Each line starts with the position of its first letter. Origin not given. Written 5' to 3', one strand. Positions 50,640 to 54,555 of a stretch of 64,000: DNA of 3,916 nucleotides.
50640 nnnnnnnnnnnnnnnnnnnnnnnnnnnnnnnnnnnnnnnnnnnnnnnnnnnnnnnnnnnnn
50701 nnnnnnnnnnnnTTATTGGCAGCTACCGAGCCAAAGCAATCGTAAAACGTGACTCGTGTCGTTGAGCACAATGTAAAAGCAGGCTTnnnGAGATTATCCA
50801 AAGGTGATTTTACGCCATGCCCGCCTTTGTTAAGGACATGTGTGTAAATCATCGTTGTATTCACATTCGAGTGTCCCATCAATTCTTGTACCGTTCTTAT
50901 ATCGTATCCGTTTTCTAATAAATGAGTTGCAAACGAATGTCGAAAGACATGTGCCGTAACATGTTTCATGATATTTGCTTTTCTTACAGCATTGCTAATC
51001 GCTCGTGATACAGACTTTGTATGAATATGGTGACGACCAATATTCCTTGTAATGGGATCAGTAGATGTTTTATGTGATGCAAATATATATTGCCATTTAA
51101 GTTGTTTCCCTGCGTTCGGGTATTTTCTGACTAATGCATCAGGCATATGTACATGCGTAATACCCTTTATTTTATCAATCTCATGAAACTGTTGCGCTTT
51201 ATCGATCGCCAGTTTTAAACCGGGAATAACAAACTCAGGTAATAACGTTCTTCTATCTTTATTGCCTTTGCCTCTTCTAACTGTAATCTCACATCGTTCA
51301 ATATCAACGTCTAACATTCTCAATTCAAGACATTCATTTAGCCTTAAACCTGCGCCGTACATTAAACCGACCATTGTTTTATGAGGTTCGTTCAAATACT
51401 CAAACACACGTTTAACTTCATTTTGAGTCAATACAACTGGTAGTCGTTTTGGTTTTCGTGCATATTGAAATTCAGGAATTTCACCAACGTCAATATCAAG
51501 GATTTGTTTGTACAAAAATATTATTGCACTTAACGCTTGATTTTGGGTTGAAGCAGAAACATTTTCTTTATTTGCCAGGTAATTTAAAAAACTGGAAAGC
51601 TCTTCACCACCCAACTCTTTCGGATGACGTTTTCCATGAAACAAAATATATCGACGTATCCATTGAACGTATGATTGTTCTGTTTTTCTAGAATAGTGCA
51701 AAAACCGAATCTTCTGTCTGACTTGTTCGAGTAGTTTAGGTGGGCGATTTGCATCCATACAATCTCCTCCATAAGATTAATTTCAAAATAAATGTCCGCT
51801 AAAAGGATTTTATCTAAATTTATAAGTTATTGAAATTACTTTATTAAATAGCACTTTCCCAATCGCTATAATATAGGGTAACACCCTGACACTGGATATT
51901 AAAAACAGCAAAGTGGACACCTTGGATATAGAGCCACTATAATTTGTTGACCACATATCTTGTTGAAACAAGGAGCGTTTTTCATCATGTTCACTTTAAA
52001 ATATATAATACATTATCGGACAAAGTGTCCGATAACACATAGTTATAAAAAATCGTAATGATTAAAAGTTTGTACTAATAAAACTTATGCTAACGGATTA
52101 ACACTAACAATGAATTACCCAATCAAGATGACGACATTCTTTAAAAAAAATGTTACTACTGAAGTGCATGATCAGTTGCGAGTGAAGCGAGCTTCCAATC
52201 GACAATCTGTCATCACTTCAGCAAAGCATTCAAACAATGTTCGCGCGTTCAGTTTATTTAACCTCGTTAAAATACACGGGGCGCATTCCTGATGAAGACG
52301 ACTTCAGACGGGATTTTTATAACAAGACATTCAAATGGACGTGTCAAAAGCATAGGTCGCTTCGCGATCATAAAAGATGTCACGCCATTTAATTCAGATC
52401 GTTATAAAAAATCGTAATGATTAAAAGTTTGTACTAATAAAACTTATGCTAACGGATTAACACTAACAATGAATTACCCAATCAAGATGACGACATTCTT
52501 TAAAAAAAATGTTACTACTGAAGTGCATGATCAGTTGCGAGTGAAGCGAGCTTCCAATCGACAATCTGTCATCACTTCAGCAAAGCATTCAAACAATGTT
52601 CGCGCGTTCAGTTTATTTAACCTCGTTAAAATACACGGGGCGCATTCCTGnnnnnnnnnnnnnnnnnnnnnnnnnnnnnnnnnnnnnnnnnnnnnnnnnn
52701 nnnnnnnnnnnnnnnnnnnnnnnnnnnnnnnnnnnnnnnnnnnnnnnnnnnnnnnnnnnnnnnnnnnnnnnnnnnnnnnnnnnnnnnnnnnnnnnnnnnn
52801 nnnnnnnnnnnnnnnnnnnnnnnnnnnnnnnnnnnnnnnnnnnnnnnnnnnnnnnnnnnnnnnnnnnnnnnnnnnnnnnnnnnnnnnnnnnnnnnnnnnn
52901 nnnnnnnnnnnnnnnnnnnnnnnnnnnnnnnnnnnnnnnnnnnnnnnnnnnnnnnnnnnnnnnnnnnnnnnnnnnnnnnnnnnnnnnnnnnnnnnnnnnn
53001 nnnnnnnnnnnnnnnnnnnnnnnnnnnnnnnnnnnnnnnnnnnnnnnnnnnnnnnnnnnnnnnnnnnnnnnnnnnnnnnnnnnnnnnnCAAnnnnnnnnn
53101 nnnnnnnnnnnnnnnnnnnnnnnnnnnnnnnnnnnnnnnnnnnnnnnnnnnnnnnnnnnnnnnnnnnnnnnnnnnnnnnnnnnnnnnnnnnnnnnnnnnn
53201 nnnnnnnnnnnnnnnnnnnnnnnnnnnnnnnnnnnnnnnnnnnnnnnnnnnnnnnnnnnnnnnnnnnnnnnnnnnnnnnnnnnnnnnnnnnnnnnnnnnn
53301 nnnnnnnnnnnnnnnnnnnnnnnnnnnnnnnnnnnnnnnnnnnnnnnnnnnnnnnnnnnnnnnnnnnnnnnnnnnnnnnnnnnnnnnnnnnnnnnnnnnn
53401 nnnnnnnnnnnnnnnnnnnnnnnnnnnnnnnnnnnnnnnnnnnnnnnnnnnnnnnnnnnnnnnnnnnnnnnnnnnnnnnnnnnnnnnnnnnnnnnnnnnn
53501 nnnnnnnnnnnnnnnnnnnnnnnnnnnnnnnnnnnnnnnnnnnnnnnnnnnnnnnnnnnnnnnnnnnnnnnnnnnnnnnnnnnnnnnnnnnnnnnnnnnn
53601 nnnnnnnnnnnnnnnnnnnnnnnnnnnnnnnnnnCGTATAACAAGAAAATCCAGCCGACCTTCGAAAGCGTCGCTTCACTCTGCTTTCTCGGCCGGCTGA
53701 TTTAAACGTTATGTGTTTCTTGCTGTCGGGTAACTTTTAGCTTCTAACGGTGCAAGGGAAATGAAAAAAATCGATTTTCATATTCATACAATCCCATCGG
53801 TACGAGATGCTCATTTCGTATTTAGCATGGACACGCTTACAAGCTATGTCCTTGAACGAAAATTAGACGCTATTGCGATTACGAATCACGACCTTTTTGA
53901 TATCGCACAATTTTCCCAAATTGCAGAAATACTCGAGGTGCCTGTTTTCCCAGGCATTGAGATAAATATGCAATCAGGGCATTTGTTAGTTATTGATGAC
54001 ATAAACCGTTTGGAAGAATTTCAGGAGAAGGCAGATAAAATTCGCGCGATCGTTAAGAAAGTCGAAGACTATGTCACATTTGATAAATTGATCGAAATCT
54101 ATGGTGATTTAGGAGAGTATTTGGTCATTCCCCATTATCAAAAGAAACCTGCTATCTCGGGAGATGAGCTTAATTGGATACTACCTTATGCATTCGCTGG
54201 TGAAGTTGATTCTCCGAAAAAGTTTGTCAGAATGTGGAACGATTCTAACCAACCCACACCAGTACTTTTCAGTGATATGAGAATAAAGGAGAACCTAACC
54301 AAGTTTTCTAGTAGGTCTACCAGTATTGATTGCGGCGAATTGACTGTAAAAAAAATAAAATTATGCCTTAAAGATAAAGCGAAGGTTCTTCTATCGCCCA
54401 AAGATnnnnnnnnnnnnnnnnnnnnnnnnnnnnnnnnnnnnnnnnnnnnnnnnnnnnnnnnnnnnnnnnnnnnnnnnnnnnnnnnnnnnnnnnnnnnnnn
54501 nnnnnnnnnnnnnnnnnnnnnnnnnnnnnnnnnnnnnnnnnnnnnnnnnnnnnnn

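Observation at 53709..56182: Large two-gene integron cassette: PHP phosphoesterase-ABC/SMC ATPase fusion plus coupled 97-aa acidic protein, a candidate novel defence system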

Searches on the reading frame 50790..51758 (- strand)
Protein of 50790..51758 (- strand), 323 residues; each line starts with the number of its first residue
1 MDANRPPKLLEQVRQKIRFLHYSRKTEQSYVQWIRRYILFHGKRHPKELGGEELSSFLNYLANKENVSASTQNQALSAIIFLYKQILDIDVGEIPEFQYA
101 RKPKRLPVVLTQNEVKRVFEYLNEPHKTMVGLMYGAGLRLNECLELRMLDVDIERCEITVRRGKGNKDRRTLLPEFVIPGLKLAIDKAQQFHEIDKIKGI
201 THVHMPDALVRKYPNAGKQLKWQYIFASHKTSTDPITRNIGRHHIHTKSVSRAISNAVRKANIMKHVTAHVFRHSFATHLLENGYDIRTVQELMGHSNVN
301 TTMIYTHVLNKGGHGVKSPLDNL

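Call 16: search_protein_families(library=ncbifam, proteins=[window:50790-51758:-], max_evalue=0.001)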
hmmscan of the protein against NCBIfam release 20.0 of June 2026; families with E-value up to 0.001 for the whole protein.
window:50790-51758:- (323 aa): 12 families
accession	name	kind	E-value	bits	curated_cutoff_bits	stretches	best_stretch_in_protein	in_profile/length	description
TIGR02249.1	integrase_gron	subfamily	1.7e-130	435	265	1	9-323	1-315/315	integron integrase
NF011946.0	PRK15417.1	equivalog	7e-105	350.9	435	1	5-323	12-330/337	integron integrase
NF040815.2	recomb_XerA_Arch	equivalog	4.6e-49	167.3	220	2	231-308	177-254/263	site-specific tyrosine recombinase/integron integrase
TIGR02224.1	recomb_XerC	equivalog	1.8e-44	152.3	335.15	2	234-308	203-277/295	tyrosine recombinase XerC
TIGR02225.1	recomb_XerD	equivalog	9.7e-42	143.3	329.6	2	229-310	195-276/290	site-specific tyrosine recombinase XerD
NF001399.0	PRK00283.1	subfamily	1.7e-39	135.9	279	1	23-310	23-285/300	tyrosine recombinase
NF002331.0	PRK01287.1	subfamily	4e-32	111.6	371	2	243-308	246-312/365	site-specific tyrosine recombinase XerC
NF003462.0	PRK05084.1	equivalog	3.2e-18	65.6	267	2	252-311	286-347/360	tyrosine recombinase XerS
NF007371.0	PRK09871.1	subfamily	1.1e-09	38.1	222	1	244-307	110-173/198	tyrosine-type DNA invertase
NF007370.0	PRK09870.1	subfamily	1.8e-08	34.3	221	1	249-307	120-178/200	tyrosine-type DNA invertase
NF041502.1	integrase_1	equivalog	1.1e-05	24.4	350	1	189-309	237-361/484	site-specific integrase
NF040693.1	recomb_GmtY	equivalog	3e-05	23.4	340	0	246-307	374-431/441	gamma-mobile-trio recombinase GmtY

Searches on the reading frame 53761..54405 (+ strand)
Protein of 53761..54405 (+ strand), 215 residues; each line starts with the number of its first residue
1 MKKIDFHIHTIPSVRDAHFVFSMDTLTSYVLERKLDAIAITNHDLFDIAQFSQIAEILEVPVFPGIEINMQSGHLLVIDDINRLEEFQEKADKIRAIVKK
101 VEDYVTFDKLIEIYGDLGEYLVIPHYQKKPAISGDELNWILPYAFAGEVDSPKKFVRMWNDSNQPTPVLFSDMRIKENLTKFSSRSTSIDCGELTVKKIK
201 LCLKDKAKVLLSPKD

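Call 61: search_solved_structures(query=window:53761-54405:+, max_evalue=10, show_alignments=3)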
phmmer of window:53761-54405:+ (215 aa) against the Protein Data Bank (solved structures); distinct sequences matched with E-value up to 10: 0.
